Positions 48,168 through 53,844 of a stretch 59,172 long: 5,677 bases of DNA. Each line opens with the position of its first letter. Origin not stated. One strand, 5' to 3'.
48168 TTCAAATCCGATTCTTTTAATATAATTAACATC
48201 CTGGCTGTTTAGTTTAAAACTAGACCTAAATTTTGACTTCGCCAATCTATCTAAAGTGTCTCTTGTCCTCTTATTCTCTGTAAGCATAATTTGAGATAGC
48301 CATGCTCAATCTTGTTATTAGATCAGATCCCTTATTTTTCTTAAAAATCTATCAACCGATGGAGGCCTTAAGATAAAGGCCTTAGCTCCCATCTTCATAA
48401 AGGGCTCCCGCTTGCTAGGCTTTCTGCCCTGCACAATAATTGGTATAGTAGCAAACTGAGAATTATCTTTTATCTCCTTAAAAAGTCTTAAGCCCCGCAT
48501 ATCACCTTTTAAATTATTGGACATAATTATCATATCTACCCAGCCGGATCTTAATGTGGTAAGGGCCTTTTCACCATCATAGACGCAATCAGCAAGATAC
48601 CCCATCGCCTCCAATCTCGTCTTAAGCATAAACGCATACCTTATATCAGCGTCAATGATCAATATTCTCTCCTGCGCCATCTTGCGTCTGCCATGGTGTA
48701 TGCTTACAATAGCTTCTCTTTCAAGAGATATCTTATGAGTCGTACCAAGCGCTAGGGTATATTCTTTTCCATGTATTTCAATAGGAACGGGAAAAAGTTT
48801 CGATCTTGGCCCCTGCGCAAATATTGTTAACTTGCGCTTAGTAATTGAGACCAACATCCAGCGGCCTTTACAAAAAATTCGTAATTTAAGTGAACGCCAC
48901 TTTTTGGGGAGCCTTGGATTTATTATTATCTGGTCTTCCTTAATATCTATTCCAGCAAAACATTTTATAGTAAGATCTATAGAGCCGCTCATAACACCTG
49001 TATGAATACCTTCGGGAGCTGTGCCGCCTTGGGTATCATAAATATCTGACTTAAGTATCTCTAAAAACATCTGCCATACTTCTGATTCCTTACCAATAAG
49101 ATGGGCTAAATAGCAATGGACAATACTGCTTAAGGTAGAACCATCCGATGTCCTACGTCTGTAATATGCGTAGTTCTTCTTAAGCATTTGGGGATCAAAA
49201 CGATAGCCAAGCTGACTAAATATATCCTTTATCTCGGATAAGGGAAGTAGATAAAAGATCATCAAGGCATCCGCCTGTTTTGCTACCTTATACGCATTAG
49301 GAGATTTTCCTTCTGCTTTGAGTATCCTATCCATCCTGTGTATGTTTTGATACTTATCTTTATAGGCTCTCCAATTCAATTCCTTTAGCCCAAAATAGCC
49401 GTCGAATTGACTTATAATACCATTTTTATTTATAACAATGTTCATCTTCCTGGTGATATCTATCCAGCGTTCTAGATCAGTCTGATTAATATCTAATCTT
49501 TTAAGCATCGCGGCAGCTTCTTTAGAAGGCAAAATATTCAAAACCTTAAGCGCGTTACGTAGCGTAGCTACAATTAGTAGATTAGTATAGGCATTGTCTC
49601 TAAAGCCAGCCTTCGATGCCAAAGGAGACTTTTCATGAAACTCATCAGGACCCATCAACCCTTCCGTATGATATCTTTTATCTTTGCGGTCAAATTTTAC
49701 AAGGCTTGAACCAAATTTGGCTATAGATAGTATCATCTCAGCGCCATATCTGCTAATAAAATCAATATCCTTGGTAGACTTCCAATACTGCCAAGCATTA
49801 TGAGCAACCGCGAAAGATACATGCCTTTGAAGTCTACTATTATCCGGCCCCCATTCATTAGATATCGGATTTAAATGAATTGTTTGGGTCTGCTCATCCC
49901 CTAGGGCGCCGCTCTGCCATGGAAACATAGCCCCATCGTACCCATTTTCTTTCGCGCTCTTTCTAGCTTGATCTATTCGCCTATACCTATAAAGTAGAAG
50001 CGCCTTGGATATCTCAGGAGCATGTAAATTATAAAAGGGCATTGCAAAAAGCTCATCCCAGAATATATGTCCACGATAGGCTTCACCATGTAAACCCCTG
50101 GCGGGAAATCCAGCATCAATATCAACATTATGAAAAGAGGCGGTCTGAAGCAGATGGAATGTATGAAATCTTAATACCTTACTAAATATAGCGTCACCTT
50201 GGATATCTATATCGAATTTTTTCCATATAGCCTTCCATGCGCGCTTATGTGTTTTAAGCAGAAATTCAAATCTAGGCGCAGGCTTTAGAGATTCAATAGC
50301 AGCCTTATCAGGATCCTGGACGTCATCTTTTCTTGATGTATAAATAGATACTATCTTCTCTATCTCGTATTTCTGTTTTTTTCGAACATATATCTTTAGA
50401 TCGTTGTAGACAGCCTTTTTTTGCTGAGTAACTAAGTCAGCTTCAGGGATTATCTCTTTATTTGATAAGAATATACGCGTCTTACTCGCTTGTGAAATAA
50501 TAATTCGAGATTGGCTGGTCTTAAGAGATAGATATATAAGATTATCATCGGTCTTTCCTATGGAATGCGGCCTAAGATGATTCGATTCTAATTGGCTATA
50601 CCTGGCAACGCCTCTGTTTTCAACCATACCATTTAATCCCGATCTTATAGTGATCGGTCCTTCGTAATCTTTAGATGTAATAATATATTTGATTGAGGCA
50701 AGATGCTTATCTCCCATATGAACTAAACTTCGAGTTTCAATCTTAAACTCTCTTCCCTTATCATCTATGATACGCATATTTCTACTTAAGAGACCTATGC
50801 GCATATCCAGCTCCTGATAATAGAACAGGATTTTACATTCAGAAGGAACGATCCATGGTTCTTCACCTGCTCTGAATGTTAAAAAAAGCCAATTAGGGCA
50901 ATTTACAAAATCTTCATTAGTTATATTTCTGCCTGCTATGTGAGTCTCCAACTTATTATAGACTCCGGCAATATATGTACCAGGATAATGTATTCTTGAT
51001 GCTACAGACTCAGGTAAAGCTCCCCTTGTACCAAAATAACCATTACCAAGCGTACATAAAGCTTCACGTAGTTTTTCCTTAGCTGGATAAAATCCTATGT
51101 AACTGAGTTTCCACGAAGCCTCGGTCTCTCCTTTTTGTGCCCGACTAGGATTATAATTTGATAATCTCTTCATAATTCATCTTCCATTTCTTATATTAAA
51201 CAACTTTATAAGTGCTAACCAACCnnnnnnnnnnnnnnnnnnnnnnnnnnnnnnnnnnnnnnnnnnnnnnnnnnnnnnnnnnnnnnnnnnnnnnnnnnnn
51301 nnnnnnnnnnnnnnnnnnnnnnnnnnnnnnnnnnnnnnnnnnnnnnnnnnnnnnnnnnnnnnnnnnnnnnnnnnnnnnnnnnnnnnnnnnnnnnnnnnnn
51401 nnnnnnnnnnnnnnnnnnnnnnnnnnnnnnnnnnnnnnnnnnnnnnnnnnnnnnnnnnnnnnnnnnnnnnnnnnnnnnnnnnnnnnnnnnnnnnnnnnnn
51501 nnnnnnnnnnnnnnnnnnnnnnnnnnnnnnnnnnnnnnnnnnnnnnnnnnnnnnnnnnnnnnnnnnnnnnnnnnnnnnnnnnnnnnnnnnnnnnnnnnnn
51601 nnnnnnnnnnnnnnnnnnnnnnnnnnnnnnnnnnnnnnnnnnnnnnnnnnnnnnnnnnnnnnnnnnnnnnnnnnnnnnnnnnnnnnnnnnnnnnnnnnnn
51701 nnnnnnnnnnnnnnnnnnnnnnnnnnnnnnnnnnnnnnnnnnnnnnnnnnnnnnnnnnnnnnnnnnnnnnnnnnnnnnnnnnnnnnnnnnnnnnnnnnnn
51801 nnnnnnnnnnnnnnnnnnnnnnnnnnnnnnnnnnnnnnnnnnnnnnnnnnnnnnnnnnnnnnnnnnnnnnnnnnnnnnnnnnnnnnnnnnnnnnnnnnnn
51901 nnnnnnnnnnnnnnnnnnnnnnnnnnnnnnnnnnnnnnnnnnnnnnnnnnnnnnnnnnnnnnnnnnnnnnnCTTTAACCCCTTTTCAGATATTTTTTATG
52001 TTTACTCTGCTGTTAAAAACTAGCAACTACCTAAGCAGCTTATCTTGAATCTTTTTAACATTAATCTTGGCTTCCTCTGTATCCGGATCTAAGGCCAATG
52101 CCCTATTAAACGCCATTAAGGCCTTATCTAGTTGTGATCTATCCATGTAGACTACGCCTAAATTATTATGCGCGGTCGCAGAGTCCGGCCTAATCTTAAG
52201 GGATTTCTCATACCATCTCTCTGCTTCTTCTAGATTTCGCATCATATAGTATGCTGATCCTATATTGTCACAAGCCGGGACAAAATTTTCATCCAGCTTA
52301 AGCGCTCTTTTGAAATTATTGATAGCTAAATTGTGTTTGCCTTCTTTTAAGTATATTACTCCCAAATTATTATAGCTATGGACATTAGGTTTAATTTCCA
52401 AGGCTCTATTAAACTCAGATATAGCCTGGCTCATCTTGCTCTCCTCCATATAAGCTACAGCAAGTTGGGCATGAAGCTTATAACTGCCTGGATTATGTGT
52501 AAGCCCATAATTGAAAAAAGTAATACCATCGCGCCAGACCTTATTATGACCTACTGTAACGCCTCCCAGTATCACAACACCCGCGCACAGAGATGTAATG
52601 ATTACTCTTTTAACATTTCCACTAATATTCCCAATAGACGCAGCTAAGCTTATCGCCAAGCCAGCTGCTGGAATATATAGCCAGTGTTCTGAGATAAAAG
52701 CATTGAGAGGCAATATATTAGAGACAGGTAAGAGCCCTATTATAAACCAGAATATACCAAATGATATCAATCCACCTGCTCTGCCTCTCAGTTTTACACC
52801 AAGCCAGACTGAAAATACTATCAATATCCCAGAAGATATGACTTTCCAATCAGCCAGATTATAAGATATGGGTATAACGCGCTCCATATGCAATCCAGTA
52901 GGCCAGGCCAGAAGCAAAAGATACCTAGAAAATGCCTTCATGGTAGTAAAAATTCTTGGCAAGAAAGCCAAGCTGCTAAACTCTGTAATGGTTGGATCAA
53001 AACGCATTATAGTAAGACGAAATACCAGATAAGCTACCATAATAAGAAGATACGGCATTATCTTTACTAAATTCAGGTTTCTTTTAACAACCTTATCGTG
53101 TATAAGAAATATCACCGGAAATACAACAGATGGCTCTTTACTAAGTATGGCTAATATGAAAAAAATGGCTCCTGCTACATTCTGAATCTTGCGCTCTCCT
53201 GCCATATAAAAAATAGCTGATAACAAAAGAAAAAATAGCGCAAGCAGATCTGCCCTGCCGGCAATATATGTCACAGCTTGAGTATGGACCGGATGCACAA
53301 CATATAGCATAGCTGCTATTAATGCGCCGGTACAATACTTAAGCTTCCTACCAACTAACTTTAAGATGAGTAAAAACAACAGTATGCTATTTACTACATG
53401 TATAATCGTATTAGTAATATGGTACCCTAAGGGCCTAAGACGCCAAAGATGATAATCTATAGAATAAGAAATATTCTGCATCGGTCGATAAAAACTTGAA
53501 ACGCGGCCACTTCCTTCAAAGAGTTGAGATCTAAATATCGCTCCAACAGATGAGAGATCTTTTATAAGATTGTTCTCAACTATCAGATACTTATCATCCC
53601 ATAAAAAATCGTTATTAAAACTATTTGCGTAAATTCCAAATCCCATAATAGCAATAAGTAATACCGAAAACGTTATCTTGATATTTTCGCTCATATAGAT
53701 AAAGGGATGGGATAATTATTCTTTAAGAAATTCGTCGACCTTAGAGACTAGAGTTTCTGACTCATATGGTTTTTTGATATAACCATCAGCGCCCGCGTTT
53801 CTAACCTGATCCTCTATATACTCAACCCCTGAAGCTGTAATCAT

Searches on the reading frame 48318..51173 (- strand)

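Call 68: search_protein_families(library=pfam, proteins=[window:48318-51173:-], max_evalue=0.00001)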
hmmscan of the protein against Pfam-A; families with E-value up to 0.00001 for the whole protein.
window:48318-51173:- (951 aa): 4 families
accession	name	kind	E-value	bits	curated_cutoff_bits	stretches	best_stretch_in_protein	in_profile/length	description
PF03632.21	Glyco_hydro_65m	-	5e-117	391.4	27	1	335-732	1-370/371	Glycosyl hydrolase family 65 central catalytic domain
PF03636.21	Glyco_hydro_65N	-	2e-65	221.2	26.6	1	27-281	4-233/233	Glycosyl hydrolase family 65, N-terminal domain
PF03633.20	Glyco_hydro_65C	-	3.4e-12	46.4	22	1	744-807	3-62/62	Glycosyl hydrolase family 65, C-terminal domain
PF00072.30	Response_reg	-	4.2e-11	43.4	30.2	1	837-947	1-110/111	Response regulator receiver domain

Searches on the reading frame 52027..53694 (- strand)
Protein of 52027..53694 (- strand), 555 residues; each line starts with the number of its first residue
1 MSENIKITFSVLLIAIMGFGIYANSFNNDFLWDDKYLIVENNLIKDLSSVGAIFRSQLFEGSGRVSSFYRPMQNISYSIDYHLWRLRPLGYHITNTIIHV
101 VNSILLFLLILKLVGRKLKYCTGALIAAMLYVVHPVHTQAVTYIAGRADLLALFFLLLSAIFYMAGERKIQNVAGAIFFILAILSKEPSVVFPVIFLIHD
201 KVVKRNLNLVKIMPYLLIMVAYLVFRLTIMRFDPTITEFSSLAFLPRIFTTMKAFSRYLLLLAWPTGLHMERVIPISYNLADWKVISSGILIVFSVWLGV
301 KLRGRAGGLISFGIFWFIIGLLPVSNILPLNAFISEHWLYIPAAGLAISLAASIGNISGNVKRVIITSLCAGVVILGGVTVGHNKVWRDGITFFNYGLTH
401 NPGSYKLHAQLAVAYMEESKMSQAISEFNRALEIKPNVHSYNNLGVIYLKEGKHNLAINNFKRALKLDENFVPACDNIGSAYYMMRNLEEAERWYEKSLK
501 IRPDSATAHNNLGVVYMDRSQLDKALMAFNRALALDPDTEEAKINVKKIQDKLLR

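Call 68: search_protein_families(library=pfam, proteins=[window:52027-53694:-], max_evalue=0.00001)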
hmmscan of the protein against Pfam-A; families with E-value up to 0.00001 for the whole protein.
window:52027-53694:- (555 aa): 14 families
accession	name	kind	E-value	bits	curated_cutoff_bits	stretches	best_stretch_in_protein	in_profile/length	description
PF00515.34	TPR_1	-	4.8e-34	115.2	27.8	2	440-471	3-34/34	Tetratricopeptide repeat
PF07719.23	TPR_2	-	4.2e-28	95.5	27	0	474-504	3-33/34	Tetratricopeptide repeat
PF13414.12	TPR_11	-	1.3e-25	89.2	26.8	2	479-517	1-39/42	TPR repeat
PF13181.12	TPR_8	-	7.1e-25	85.5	25.7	1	439-470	2-33/34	Tetratricopeptide repeat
PF13424.12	TPR_12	-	2.5e-18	66.4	30.1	2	477-536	8-75/77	Tetratricopeptide repeat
PF14559.12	TPR_19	-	1.1e-15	58.1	25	0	449-509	2-62/68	Tetratricopeptide repeat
PF13431.12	TPR_17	-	6.1e-14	51.5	24.4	0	495-526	2-33/34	Tetratricopeptide repeat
PF13176.12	TPR_7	-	2.7e-12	46.2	27.9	0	474-504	1-31/36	Tetratricopeptide repeat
PF13432.12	TPR_16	-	6.5e-12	46.1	32.7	1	479-538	4-63/65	Tetratricopeptide repeat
PF13374.12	TPR_10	-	1.8e-11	44.1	27.5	0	475-502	5-32/42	Tetratricopeptide repeat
PF13428.12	TPR_14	-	4.6e-11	42.7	23.5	0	479-513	8-42/44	Tetratricopeptide repeat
PF23914.1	TPR_CcmH_CycH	-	9.2e-09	35.8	42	0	498-545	42-89/158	Cytochrome c-type biogenesis protein H TPR domain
PF10373.15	EST1_DNA_bind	-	1.6e-07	31.6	22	0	491-549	1-59/282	Est1 DNA/RNA binding domain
PF13371.12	TPR_9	-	2e-06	28.1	35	0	486-542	9-65/73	Tetratricopeptide repeat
